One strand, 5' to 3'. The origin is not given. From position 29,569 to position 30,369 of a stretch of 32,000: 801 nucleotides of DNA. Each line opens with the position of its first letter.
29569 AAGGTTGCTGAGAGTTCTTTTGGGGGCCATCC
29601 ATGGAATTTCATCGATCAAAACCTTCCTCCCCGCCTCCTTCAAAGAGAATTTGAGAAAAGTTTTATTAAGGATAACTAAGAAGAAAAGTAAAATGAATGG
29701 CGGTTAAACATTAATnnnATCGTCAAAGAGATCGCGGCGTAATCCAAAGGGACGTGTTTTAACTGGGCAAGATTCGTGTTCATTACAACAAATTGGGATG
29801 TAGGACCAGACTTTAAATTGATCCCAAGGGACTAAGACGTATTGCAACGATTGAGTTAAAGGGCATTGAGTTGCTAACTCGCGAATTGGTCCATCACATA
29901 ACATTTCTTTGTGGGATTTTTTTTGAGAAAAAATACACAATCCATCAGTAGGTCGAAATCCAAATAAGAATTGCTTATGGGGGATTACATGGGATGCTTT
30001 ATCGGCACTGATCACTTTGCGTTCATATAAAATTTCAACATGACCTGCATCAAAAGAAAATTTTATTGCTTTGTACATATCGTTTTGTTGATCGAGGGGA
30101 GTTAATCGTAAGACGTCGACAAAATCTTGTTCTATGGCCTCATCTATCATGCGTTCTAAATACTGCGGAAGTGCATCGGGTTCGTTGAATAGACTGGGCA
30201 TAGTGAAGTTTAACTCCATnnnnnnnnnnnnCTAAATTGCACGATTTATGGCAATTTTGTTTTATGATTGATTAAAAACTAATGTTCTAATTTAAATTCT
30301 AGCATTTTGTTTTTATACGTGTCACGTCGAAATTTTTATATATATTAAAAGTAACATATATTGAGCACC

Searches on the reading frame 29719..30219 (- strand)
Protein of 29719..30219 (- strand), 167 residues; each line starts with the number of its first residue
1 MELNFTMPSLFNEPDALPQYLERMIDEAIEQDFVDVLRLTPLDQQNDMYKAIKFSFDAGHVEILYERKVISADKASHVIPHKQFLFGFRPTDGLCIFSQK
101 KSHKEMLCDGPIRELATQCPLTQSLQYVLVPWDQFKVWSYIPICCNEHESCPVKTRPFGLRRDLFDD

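Call 19: search_protein_families(library=pfam, proteins=[window:29719-30219:-], max_evalue=10)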
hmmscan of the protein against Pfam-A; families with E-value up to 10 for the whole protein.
window:29719-30219:- (167 aa): 0 families

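Call 22: search_solved_structures(query=window:29719-30219:-, max_evalue=10)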
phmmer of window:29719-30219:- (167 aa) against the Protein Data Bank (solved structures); distinct sequences matched with E-value up to 10: 1.
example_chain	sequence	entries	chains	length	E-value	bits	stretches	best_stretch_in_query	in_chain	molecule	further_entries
2mx0_A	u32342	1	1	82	0.34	13.8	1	14-73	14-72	Uncharacterized protein HP_0268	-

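Call 23: find_homologous_proteins(query=window:29719-30219:-)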
Query window:29719-30219:- (167 aa): 55 proteins with E <= 0.001 among 58 candidates.
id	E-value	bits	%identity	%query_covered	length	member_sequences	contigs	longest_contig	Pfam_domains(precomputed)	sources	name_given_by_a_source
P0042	3.7e-107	373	95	100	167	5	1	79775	-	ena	-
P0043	3.1e-83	296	75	100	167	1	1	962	-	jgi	jgi:hypothetical protein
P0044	8.0e-80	284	71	100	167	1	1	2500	-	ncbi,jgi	-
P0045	1.2e-75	271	68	100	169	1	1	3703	-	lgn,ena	-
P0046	3.1e-74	266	73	90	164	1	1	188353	-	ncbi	-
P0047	1.6e-73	264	66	100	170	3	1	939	-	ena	-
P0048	2.5e-73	263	71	93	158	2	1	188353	-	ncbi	ncbi:hypothetical protein [Candidatus Harpocratesius sp.]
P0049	3.7e-73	263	73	95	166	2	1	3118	-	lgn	-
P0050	4.8e-72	259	69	99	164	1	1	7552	-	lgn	-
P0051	5.9e-72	259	68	99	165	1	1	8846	-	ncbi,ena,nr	ncbi:MAG: hypothetical protein E4G98_05345 [Promethearchaeota archaeon]|nr:MAG: hypothetical protein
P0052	6.2e-72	259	66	100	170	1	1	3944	-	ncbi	-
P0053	8.6e-72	258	72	93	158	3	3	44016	-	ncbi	ncbi:MAG: hypothetical protein ACTSWC_01010 [Promethearchaeota archaeon]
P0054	2.0e-71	257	72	90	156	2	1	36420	-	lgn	-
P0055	3.7e-71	256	73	90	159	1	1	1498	-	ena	-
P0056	3.7e-71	256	69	99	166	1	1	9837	-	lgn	-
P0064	1.9e-69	251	65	100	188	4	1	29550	-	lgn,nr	nr:hypothetical protein DSAG12_01653 [Candidatus Prometheoarchaeum syntrophicum]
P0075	1.9e-56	208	58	96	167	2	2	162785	-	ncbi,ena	-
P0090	9.5e-33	131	44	96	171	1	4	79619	-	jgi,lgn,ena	jgi:hypothetical protein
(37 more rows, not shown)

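Call 24: find_encoding_contigs(protein=P0064, flank=5000, max_places=2)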
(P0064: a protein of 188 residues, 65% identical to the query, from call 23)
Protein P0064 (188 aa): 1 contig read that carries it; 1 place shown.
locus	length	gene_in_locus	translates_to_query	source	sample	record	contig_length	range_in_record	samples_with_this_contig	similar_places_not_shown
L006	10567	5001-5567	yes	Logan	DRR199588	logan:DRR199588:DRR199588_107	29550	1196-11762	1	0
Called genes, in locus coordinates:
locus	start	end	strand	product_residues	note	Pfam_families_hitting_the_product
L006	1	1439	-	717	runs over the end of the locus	PF00933:Glyco_hydro_3, PF01915:Glyco_hydro_3_C, PF14310:Fn3-like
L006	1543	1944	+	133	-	-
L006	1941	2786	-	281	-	PF00005:ABC_tran, PF02463:SMC_N, PF13304:AAA_21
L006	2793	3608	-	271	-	PF02361:CbiQ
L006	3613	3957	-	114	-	PF13190:PDGLE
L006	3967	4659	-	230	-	PF01891:CbiM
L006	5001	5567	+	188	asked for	-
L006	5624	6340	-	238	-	PF23598:LRR_14, PF00560:LRR_1 (faint), PF13855:LRR_8, PF12799:LRR_4 (weak)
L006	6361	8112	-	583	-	PF19864:Radical_SAM_N2, PF04055:Radical_SAM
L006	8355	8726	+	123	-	-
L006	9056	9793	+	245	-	PF01025:GrpE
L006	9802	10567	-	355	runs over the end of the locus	PF00025:Arf, PF00071:Ras (weak), PF01926:MMR_HSR1 (weak), PF08477:Roc (faint), PF00009:GTP_EFTU (weak)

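Call 25: find_encoding_contigs(protein=P0048, flank=5000, max_places=2)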
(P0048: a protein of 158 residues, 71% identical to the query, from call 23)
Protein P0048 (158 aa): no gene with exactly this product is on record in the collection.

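Call 26: find_encoding_contigs(protein=P0075, flank=5000, max_places=2)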
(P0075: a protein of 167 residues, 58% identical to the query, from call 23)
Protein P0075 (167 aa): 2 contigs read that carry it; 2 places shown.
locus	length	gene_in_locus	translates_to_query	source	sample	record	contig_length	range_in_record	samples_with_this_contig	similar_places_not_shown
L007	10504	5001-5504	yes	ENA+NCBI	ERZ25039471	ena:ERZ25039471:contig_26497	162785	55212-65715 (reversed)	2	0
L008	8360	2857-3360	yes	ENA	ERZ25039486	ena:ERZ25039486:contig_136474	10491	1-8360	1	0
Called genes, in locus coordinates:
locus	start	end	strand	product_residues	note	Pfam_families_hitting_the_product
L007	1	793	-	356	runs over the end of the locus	-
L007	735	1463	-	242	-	-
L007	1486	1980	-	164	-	-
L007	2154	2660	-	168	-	-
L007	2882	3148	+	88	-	-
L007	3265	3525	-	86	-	-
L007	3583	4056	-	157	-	-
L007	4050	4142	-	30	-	-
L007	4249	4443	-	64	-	-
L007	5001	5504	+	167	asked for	-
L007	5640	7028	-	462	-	PF19864:Radical_SAM_N2, PF04055:Radical_SAM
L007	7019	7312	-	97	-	-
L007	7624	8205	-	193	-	-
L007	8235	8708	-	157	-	-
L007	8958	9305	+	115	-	-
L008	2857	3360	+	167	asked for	-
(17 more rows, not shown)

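Call 27: find_encoding_contigs(protein=P0090, flank=5000, max_places=2)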
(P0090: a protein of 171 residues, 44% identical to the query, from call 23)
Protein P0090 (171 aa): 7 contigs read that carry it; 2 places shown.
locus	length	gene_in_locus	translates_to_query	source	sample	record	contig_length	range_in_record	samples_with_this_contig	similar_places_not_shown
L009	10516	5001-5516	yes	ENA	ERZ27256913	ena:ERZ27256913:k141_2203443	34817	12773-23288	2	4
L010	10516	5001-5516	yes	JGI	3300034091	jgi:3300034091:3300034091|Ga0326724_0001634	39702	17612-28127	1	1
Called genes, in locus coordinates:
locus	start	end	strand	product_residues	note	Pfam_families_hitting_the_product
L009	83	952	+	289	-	PF04909:Amidohydro_2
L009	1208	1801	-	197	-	PF01553:Acyltransferase (weak)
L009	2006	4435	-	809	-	PF09756:DDRGK (faint), PF09012:FeoC (faint), PF09743:E3_UFM1_ligase (weak), PF01399:PCI (weak)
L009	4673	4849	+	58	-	-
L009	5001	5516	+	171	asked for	-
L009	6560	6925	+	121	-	-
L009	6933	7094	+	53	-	-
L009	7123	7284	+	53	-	-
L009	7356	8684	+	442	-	PF01058:Oxidored_q6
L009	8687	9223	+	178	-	PF14697:Fer4_21 (faint), PF13183:Fer4_8, PF13237:Fer4_10 (faint), PF13187:Fer4_9 (weak), PF13484:Fer4_16 (weak), PF13534:Fer4_17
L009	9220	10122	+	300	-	PF02754:CCG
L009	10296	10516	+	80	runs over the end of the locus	PF04014:MazE_antitoxin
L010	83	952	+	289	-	PF04909:Amidohydro_2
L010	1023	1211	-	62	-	-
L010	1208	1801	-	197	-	PF01553:Acyltransferase (weak)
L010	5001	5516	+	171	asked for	-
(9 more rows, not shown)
